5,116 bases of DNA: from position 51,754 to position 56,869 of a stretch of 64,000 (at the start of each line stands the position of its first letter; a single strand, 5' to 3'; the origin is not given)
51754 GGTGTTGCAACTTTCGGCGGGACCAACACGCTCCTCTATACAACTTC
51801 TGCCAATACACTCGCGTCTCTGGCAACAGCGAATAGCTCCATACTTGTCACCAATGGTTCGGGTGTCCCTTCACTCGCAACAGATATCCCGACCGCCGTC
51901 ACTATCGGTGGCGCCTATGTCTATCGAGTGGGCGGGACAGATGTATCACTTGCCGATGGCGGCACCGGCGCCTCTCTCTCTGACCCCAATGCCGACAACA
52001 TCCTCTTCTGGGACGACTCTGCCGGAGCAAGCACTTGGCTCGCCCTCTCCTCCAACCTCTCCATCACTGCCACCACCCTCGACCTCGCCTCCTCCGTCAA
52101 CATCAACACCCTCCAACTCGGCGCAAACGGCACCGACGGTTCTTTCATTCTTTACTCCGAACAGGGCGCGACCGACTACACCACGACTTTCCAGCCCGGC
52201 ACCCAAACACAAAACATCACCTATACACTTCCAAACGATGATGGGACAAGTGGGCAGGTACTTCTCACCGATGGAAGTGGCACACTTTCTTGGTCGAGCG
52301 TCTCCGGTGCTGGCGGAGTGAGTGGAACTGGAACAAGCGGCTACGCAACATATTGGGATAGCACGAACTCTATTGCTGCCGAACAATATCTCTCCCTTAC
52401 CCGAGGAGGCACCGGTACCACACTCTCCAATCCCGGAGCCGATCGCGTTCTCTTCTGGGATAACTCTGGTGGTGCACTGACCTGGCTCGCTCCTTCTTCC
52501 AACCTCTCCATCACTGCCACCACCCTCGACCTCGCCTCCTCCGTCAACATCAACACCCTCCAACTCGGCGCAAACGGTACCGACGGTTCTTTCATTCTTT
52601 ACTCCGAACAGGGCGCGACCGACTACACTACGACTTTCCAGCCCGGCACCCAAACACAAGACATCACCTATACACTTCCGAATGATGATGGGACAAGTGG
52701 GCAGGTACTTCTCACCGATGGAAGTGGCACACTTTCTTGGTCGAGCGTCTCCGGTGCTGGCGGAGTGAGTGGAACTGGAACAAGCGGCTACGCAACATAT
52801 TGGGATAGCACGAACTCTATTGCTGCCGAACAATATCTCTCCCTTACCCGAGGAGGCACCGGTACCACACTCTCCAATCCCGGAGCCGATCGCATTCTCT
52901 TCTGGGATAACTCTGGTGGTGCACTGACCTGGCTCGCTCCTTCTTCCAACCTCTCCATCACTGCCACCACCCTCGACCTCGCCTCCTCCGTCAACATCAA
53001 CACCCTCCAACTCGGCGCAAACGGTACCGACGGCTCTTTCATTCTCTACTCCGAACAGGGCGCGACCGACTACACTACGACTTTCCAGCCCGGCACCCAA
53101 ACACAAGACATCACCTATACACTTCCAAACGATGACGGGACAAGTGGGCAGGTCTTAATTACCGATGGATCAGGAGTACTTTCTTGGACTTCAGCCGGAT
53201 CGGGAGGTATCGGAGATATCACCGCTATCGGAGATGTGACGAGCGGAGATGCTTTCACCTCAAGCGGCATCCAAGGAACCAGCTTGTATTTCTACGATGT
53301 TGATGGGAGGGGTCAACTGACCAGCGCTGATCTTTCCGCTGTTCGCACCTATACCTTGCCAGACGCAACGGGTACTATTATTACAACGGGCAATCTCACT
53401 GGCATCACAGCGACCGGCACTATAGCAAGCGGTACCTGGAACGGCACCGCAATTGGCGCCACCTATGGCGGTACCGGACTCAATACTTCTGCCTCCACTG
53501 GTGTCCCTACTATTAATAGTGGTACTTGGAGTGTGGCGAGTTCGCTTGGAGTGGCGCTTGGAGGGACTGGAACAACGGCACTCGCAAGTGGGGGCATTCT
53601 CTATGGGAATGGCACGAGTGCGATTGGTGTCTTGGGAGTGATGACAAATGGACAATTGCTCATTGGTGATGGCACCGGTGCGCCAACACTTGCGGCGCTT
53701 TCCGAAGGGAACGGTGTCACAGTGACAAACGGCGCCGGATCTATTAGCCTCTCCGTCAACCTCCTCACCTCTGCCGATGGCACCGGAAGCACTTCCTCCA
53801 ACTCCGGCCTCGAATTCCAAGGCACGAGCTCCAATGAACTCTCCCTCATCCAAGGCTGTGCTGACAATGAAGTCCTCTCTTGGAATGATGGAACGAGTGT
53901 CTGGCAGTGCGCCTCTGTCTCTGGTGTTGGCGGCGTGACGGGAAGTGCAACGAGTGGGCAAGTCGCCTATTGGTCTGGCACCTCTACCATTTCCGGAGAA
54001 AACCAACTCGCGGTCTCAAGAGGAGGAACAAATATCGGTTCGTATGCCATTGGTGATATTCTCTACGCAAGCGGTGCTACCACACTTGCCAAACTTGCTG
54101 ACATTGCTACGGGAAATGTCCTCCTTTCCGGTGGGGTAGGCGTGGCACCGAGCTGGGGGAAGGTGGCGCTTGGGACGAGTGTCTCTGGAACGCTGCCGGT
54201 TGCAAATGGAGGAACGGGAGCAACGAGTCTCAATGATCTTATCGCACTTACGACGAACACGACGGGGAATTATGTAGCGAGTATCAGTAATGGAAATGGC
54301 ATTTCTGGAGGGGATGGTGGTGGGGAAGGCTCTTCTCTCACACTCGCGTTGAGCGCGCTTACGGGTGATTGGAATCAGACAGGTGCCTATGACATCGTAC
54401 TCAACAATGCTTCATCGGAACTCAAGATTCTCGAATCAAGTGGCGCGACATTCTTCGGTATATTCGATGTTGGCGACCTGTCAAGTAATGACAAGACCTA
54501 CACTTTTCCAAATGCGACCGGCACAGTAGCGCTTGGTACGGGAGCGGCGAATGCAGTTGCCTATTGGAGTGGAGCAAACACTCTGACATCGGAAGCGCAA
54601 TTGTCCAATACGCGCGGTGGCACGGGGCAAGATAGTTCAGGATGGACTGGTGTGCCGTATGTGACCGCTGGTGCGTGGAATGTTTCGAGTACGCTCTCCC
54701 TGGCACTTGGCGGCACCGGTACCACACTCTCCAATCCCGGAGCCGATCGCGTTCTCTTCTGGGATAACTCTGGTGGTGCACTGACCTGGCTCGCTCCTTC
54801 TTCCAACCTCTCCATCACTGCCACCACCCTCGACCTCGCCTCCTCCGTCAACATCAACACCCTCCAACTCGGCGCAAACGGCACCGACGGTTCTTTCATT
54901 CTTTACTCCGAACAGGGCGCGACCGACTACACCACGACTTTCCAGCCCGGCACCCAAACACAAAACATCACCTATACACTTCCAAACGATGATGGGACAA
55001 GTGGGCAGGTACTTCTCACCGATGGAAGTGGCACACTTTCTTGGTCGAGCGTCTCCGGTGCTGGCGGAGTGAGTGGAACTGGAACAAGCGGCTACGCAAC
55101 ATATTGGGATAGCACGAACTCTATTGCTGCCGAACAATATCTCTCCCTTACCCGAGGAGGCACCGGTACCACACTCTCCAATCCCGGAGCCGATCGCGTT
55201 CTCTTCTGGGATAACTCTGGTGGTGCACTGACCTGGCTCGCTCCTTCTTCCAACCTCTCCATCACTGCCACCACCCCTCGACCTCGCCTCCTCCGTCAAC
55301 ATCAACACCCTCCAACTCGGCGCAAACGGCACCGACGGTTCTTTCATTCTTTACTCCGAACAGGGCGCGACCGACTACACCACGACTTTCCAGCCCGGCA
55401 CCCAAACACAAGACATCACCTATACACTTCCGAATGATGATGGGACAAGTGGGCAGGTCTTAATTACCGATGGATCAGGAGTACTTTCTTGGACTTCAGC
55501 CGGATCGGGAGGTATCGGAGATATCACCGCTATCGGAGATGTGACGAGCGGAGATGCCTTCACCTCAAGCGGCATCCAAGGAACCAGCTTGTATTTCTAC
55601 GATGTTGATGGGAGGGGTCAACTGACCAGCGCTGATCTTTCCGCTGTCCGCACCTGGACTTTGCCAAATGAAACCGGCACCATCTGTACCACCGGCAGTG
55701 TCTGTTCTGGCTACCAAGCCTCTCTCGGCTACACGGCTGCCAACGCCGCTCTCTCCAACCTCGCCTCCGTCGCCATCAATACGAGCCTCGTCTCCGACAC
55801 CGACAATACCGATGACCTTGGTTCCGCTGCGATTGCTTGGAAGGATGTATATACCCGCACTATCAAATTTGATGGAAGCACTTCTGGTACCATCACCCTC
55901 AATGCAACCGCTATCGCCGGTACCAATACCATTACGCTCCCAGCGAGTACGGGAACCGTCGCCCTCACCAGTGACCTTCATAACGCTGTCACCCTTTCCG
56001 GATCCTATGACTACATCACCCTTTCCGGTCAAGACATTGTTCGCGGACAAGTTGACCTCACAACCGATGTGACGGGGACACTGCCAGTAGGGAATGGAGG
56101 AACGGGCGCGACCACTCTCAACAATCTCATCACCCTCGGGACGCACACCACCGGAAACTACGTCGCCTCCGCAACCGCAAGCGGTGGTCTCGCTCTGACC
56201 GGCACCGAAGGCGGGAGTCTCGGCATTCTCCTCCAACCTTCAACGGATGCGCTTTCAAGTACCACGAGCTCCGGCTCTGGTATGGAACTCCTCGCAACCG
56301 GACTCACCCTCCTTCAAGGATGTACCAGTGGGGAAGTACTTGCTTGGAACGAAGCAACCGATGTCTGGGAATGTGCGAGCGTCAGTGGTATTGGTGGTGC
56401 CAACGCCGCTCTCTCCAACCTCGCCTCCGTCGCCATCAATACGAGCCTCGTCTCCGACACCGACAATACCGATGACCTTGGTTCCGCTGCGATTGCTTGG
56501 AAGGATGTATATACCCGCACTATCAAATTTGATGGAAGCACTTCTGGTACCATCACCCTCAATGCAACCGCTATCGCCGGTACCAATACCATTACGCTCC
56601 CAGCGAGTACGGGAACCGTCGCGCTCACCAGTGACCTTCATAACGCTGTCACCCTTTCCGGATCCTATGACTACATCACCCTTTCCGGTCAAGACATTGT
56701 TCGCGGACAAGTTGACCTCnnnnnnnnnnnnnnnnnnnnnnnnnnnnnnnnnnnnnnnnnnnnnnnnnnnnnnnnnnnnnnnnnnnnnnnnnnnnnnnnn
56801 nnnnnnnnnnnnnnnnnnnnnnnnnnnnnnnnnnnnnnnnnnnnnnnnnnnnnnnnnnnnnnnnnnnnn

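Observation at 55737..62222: Nearly perfect 660-bp tandem array (about 8.5 copies) inside the giant surface-protein gene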

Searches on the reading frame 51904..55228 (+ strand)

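Call 17: search_protein_families(library=phrogs, proteins=[window:51904-55228:+], max_evalue=0.01)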
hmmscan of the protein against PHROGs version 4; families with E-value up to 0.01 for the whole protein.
window:51904-55228:+ (1108 aa): 2 families
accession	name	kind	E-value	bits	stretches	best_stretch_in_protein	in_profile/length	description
phrog_31660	-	tail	0.0002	22.2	1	580-633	79-133/182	tail fiber protein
phrog_8800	-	unknown function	0.0082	17.2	0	160-184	40-64/70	-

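Call 76: search_protein_families(library=ncbifam, proteins=[window:51904-55228:+], max_evalue=0.1)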
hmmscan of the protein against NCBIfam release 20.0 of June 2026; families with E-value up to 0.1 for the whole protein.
window:51904-55228:+ (1108 aa): 2 families
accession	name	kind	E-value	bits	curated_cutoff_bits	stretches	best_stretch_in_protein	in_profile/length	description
NF041274.1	isoleu_diox_hilA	equivalog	0.0016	17.9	500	0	53-94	47-88/285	L-isoleucine 3(1)-dioxygenase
NF009483.0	PRK12846.1-4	equivalog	0.016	14.8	267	0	57-116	37-96/193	peptide deformylase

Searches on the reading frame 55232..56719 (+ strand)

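Call 12: search_protein_families(library=pfam, proteins=[window:55232-56719:+], max_evalue=1)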
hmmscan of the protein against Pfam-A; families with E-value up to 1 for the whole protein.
window:55232-56719:+ (496 aa): 2 families
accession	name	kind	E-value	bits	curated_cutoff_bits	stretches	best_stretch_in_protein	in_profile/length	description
PF12701.13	LSM14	-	0.0012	19.3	30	0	237-269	36-67/75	Scd6-like Sm domain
PF21934.1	Yop-YscD_ppl_3rd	-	0.038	14.2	24.3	0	247-267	13-33/64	YscD/CdsD-like Bon-like domain 3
